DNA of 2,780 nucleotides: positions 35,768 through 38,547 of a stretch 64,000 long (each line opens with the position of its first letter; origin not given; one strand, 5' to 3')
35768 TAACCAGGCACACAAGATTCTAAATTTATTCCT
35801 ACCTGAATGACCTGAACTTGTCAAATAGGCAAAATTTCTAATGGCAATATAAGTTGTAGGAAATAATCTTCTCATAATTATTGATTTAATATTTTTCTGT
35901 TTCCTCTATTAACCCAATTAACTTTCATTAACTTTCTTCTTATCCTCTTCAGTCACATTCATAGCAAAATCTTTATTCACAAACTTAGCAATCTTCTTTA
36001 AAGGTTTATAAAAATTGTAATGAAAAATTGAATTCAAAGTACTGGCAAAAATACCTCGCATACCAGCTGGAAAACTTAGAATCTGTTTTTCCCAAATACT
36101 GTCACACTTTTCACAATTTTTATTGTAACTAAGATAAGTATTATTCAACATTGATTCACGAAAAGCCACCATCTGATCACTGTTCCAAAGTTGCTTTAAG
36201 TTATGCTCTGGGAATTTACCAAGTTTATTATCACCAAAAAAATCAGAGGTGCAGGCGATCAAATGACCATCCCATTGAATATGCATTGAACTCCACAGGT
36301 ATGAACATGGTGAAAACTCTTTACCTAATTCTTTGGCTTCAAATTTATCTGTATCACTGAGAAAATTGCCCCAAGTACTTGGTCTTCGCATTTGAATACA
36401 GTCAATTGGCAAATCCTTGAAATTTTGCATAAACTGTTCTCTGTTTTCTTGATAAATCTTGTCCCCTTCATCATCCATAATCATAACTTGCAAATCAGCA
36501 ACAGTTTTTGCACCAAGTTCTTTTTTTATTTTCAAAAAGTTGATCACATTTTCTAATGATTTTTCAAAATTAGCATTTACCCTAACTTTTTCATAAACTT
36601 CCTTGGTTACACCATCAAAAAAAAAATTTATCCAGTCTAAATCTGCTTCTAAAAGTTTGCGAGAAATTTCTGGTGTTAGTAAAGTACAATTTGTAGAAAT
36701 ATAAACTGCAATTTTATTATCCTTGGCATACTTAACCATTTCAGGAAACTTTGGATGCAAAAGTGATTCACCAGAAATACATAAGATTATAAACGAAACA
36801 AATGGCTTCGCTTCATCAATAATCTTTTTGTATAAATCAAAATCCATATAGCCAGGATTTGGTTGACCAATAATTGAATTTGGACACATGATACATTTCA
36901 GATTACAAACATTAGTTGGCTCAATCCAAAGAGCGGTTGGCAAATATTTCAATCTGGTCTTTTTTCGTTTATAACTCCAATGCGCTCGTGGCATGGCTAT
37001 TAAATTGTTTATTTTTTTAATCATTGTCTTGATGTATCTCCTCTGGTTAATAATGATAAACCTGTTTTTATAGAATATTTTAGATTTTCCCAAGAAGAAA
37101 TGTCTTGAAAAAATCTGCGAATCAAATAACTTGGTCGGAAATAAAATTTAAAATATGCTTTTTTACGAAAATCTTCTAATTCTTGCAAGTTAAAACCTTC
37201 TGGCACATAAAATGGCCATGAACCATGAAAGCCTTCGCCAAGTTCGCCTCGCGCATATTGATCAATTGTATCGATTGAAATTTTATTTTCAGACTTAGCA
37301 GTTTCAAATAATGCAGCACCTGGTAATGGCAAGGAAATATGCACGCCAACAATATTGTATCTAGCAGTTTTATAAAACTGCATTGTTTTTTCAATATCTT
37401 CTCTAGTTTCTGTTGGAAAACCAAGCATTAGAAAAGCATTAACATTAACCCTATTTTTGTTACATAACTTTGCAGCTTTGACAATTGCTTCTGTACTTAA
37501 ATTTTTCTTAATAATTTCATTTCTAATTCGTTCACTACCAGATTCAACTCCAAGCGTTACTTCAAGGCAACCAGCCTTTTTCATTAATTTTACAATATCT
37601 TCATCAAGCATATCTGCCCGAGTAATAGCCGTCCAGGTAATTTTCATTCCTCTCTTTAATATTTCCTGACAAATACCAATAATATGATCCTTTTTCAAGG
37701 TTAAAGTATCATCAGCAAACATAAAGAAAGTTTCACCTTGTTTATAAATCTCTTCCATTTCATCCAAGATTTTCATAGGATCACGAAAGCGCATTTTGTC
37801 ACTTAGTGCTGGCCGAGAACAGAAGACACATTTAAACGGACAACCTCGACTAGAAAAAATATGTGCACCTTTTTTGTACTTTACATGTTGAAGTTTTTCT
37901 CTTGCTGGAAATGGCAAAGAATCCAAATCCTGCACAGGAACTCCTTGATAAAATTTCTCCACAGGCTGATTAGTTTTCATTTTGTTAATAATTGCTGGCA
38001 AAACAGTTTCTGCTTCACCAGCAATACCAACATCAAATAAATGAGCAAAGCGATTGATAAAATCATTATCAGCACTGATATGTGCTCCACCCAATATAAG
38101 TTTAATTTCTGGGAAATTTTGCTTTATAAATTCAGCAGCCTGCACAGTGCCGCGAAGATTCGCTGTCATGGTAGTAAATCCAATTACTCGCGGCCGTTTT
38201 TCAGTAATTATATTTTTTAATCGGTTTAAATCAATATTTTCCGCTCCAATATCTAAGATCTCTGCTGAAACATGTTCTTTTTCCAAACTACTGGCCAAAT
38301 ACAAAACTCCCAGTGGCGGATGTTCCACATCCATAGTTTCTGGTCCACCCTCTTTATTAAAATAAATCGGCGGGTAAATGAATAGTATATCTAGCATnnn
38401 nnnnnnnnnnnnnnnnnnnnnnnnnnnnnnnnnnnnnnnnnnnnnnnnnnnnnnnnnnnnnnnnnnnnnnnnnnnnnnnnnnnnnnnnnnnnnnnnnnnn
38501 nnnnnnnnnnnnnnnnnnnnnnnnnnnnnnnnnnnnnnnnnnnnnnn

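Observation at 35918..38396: Translationally coupled B12-rSAM / SPASM-rSAM pair (ATGA overlap) and pairing pattern of the three SPASM paralogues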

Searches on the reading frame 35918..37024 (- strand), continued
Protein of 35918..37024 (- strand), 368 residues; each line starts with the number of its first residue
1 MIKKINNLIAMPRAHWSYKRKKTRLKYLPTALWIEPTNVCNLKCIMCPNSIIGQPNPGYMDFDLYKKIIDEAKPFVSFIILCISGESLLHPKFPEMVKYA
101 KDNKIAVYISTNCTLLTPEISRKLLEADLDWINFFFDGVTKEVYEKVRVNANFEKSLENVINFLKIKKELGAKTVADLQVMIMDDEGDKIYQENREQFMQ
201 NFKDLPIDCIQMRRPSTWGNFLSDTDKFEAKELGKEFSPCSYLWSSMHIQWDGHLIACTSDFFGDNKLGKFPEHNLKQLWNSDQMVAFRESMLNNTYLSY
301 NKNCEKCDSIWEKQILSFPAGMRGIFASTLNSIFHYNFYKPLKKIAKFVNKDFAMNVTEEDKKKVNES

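Call 59: find_encoding_contigs(protein=P0076, flank=3000, max_places=1)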
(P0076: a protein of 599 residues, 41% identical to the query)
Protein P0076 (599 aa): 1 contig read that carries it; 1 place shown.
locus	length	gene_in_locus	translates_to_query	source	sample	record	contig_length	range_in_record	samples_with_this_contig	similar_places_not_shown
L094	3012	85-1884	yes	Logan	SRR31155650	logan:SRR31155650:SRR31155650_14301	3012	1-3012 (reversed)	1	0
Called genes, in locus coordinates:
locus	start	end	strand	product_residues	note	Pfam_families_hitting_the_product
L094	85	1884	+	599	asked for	PF04055:Radical_SAM, PF13186:SPASM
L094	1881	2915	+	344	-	PF01522:Polysacc_deac_1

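Call 60: find_related_loci(query=A1, collection=metagenome_contigs, flank=10000)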
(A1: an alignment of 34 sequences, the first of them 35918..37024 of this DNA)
Query A1 (368 aa) in metagenome_contigs; peptide patterns used: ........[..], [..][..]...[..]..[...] (x = any residue, [..] = any of these).
599 stretches matched a pattern (row limit reached: there are more); 574 encode a relative of the query (tblastn E <= 1e-3); the best 80 are kept; 80 distinct loci.
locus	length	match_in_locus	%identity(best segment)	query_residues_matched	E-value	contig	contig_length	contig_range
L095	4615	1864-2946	65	1-361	1e-159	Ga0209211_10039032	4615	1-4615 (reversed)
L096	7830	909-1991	65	1-361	3e-156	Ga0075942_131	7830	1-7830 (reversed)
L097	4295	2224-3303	61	1-360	3e-158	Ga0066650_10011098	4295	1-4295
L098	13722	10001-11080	59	2-361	3e-154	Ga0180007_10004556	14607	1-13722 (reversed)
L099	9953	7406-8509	60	2-367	3e-154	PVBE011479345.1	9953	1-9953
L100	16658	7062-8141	53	1-360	4e-137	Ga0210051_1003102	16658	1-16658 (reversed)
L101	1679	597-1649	54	7-357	7e-148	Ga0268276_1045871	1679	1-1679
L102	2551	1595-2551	60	2-319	8e-142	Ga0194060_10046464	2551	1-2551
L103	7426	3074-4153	54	1-360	7e-124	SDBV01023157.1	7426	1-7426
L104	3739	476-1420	43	3-319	4e-84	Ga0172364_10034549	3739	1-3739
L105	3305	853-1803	42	1-319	8e-84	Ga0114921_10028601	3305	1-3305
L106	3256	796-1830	37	13-358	2e-78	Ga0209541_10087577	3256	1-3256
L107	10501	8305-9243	40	1-319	5e-77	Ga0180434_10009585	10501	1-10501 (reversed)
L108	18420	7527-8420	43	18-313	2e-75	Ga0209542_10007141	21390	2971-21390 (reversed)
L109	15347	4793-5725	40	1-319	2e-75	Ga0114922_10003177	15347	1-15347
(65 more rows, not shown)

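Call 73: search_protein_representatives(protein=window:35918-37024:-)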
Query: 368 residues. Proteins with E-value up to 0.001 (for the whole library): 27616; up to 1e-10: 9507; up to 1e-30: 633. The best 150 are listed.
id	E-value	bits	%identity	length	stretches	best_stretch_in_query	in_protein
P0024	1.6e-145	501.0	59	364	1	1-360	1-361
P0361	3.7e-77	276.1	44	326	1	13-324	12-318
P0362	1.0e-73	264.8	37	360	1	1-357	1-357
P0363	1.3e-73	264.5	39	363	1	13-354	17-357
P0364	2.0e-73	263.8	40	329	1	1-324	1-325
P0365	1.9e-72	260.6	39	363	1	16-357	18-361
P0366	1.4e-68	247.9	39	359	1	8-320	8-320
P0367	1.4e-65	238.0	37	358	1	8-320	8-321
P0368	2.6e-65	237.1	37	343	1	4-321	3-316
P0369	3.4e-65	236.8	37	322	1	8-322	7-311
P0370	4.8e-65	236.2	36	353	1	25-346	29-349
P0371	2.7e-64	233.8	37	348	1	1-336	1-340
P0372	1.1e-61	225.2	36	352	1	1-353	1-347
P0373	2.0e-61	224.3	40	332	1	14-294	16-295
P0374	6.8e-61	222.6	40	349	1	17-318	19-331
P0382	2.5e-58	214.1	35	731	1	14-334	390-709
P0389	3.2e-56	207.2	40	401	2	1-228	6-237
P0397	6.9e-54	199.5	36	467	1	6-269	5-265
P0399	9.2e-54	199.1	39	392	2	14-229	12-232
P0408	3.2e-52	194.1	39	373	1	22-296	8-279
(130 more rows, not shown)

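Call 74: search_protein_families(library=pfam, proteins=[P0382, P0397, P0389, P0399, P0408], max_evalue=0.001)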
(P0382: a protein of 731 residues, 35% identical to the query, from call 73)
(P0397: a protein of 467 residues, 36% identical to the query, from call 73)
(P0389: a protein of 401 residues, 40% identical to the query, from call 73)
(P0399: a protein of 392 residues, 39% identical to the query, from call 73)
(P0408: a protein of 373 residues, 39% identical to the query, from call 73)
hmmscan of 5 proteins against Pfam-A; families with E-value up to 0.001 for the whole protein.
P0382 (731 aa): 5 families
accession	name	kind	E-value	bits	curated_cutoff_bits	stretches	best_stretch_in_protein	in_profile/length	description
PF04055.27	Radical_SAM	-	9.4e-18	65.4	29.5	1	410-540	1-136/166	Radical SAM superfamily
PF13186.11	SPASM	-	1.8e-16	60.6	21.5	1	614-680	1-66/67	Iron-sulfur cluster-binding domain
PF00534.26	Glycos_transf_1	-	1.3e-15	57.8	26.4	1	200-346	25-171/172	Glycosyl transferases group 1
PF13692.12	Glyco_trans_1_4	-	2.3e-12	47.8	27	1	241-331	48-140/142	Glycosyl transferases group 1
PF20706.3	GT4-conflict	-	0.00035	20.1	26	1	233-357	243-382/385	Family 4 Glycosyltransferase in conflict systems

P0397 (467 aa): 2 families
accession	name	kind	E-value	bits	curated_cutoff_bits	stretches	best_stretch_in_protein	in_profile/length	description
PF04055.27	Radical_SAM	-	1.7e-16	61.3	29.5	1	34-163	1-136/166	Radical SAM superfamily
PF13186.11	SPASM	-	0.00025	21.7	21.5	1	236-270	1-37/67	Iron-sulfur cluster-binding domain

P0389 (401 aa): 3 families
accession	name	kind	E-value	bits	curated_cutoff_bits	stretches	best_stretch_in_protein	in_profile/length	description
PF04055.27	Radical_SAM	-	1.2e-14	55.2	29.5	1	40-171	2-139/166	Radical SAM superfamily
PF13186.11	SPASM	-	7.3e-13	49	21.5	1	302-373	1-66/67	Iron-sulfur cluster-binding domain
PF13353.11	Fer4_12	-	2e-06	28.6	22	1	43-152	13-124/137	4Fe-4S single cluster domain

P0399 (392 aa): 2 families
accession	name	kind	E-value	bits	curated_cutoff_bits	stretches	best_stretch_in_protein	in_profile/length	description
PF04055.27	Radical_SAM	-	1.6e-17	64.6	29.5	1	33-164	1-138/166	Radical SAM superfamily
PF13186.11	SPASM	-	6.1e-15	55.7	21.5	1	302-369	1-67/67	Iron-sulfur cluster-binding domain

P0408 (373 aa): 2 families
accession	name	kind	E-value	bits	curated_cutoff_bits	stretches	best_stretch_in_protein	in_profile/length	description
PF04055.27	Radical_SAM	-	2.6e-16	60.7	29.5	1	19-150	1-138/166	Radical SAM superfamily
PF13186.11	SPASM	-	2.7e-14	53.6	21.5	1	223-283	1-66/67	Iron-sulfur cluster-binding domain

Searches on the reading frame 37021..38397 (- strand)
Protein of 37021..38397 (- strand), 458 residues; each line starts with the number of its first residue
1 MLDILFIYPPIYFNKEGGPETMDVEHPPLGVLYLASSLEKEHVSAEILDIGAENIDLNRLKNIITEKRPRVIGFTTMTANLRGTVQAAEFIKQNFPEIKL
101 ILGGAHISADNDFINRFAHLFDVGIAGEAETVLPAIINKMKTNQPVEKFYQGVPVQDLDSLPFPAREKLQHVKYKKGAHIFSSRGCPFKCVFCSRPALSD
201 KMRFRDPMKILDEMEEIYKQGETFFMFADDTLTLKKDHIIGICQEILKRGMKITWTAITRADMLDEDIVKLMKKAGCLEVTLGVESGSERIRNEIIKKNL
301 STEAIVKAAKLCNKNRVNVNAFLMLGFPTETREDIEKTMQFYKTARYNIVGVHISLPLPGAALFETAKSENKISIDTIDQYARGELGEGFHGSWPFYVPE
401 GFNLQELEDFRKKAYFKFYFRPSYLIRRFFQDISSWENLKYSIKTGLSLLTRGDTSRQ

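Call 5: search_protein_families(library=pfam, proteins=[window:37021-38397:-], max_evalue=0.01)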
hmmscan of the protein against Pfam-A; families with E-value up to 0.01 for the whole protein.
window:37021-38397:- (458 aa): 2 families
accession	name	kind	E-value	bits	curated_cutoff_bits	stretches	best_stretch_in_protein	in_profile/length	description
PF04055.27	Radical_SAM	-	1.5e-27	97.3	29.5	1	182-341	3-165/166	Radical SAM superfamily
PF02310.24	B12-binding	-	4.7e-18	65.6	32.1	1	23-136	9-120/121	B12 binding domain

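Call 6: search_protein_families(library=ncbifam, proteins=[window:37021-38397:-], max_evalue=0.01)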
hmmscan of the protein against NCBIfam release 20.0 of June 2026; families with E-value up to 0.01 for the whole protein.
window:37021-38397:- (458 aa): 41 families (the best 25 are shown)
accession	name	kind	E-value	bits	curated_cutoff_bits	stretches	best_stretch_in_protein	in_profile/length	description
NF050148.1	rSAM_ApyD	equivalog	2.1e-46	158.6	750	1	16-368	14-394/645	RiPP biosynthesis radical SAM protein ApyD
TIGR03471.1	HpnJ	equivalog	7.1e-44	150.5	577.6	1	74-448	74-462/472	hopanoid biosynthesis associated radical SAM protein HpnJ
TIGR02026.1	BchE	equivalog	2.1e-42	145.6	481.35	1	4-430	2-448/497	magnesium-protoporphyrin IX monomethyl ester anaerobic oxidative cyclase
TIGR04072.2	rSAM_ladder_B12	equivalog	2.6e-42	145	360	1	28-375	18-380/443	lipid biosynthesis B12-binding/radical SAM protein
TIGR04479.1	bcpD_PhpK_rSAM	subfamily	8.5e-42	143.2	600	2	173-346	237-410/504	PhpK family radical SAM P-methyltransferase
TIGR04385.1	B12_rSAM_cofa1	equivalog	7.8e-37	127.5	450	1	20-343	11-362/438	B12 lower ligand biosynthesis radical SAM protein BzaD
NF038361.1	rSAM_Sden_1168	equivalog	5.2e-32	111.1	575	1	26-376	83-482/560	Sden_1168 family B12-binding radical SAM P-methyltransferase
TIGR04013.1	B12_SAM_MJ_1487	hypoth_equivalog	1.3e-31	109.8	251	1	57-370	32-360/382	TIGR04013 family B12-binding domain/radical SAM domain-containing protein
NF033070.1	rSAM_AprD4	equivalog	1.8e-31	109.5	500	1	129-373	144-396/456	AprD4 family radical SAM diol-dehydratase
TIGR04295.1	B12_rSAM_oligo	hypoth_equivalog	5.6e-24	84.6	400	1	26-359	23-371/422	TIGR04295 family B12-binding domain-containing radical SAM protein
TIGR04014.1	B12_SAM_MJ_0865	equivalog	1.4e-22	80.1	360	1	176-372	157-363/434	methyl-coenzyme M reductase glutamine C-methyltransferase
TIGR04367.1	HpnR_B12_rSAM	equivalog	4.4e-22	78.3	650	1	28-367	22-373/490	hopanoid C-3 methylase HpnR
TIGR03975.1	rSAM_ocin_1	subfamily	1.9e-21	76.2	281.85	1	60-341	120-426/606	RiPP maturation radical SAM C-methyltransferase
NF045585.1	rSAM_slr0320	equivalog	1.5e-17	63.3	775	1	182-344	240-408/511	photosystem II high light acclimation radical SAM protein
NF040542.1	rSAM_RCCLKC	equivalog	1.1e-16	61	450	1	27-344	12-349/423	arsinothricin biosynthesis radical SAM protein ArsL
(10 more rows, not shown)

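Call 8: find_encoding_contigs(protein=window:37021-38397:-, flank=10000, max_places=6)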
Protein window:37021-38397:- (458 aa): 24 contigs read that carry it; 6 places shown.
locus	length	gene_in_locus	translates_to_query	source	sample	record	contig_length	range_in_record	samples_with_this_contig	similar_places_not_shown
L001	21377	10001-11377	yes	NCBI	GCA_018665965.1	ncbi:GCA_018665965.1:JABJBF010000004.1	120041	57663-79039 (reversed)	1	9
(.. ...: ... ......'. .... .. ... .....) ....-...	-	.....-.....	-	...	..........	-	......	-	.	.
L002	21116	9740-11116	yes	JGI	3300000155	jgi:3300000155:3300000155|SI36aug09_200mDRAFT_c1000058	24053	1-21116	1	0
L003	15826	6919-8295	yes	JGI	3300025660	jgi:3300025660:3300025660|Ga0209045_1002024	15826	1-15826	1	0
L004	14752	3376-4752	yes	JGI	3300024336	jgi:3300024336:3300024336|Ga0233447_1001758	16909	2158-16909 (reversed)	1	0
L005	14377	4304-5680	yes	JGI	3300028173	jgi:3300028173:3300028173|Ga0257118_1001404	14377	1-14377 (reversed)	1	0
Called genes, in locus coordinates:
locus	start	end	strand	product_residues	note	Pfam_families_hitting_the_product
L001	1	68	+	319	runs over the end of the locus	PF00535:Glycos_transf_2, PF10111:Glyco_tranf_2_2 (weak)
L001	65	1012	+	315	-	PF01073:3Beta_HSD, PF01370:Epimerase, PF02719:Polysacc_synt_2 (faint), PF07993:NAD_binding_4 (faint), PF16363:GDP_Man_Dehyd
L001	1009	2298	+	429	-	PF03721:UDPG_MGDP_dh_N, PF00984:UDPG_MGDP_dh, PF03720:UDPG_MGDP_dh_C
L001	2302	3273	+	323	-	PF00535:Glycos_transf_2, PF13641:Glyco_tranf_2_3 (faint), PF13632:Glyco_trans_2_3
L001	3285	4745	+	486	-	PF02310:B12-binding (weak), PF04055:Radical_SAM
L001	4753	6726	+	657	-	PF00535:Glycos_transf_2, PF10111:Glyco_tranf_2_2, PF13641:Glyco_tranf_2_3, PF13439:Glyco_transf_4, PF13579:Glyco_trans_4_4, PF00534:Glycos_transf_1, PF13692:Glyco_trans_1_4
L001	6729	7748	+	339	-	PF04055:Radical_SAM, PF13186:SPASM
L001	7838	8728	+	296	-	PF13649:Methyltransf_25, PF13847:Methyltransf_31, PF08241:Methyltransf_11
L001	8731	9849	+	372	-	PF04055:Radical_SAM, PF13353:Fer4_12 (weak), PF13186:SPASM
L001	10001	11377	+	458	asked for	PF02310:B12-binding, PF04055:Radical_SAM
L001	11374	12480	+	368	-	PF04055:Radical_SAM, PF13186:SPASM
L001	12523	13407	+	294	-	PF05050:Methyltransf_21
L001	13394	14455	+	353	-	PF00535:Glycos_transf_2, PF10111:Glyco_tranf_2_2, PF13641:Glyco_tranf_2_3, PF13632:Glyco_trans_2_3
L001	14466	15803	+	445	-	PF13401:AAA_22 (faint), PF13521:AAA_28 (faint)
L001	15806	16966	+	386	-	PF00534:Glycos_transf_1, PF13692:Glyco_trans_1_4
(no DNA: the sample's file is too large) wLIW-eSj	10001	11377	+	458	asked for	PF02310:B12-binding, PF04055:Radical_SAM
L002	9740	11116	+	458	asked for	PF02310:B12-binding, PF04055:Radical_SAM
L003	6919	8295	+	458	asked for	PF02310:B12-binding, PF04055:Radical_SAM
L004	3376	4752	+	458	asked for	PF02310:B12-binding, PF04055:Radical_SAM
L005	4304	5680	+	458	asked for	PF02310:B12-binding, PF04055:Radical_SAM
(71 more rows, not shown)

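Call 19: search_solved_structures(query=window:37021-38397:-, max_evalue=0.001)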
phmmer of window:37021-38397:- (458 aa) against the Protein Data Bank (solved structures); distinct sequences matched with E-value up to 0.001: 8.
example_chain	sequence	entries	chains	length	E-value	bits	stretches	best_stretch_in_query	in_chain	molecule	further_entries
6fd2_B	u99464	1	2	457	3.4e-22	82.1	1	155-368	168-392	Putative apramycin biosynthetic oxidoreductase 4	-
9ccb_A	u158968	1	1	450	1e-13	54.2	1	176-369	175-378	Radical SAM core domain-containing protein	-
4jc0_A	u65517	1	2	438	1e-09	41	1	173-365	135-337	Ribosomal protein S12 methylthiotransferase RimO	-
2qgq_A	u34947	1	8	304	1.2e-09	40.8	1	178-365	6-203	Protein TM_1862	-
6wte_A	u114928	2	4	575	3.2e-07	32.8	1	168-356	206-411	B12-binding domain-containing protein | Tryptophan-C2-methyltransferase containing B12-binding domain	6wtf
7kdx_A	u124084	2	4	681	9.2e-06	28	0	182-335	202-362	Methyltransferase TokK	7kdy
5ul2_A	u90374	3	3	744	0.00034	22.8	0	158-326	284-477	OxsB protein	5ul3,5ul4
9n1b_A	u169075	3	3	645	0.00072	21.7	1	155-278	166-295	Radical SAM protein | Radical SAM enzyme CysS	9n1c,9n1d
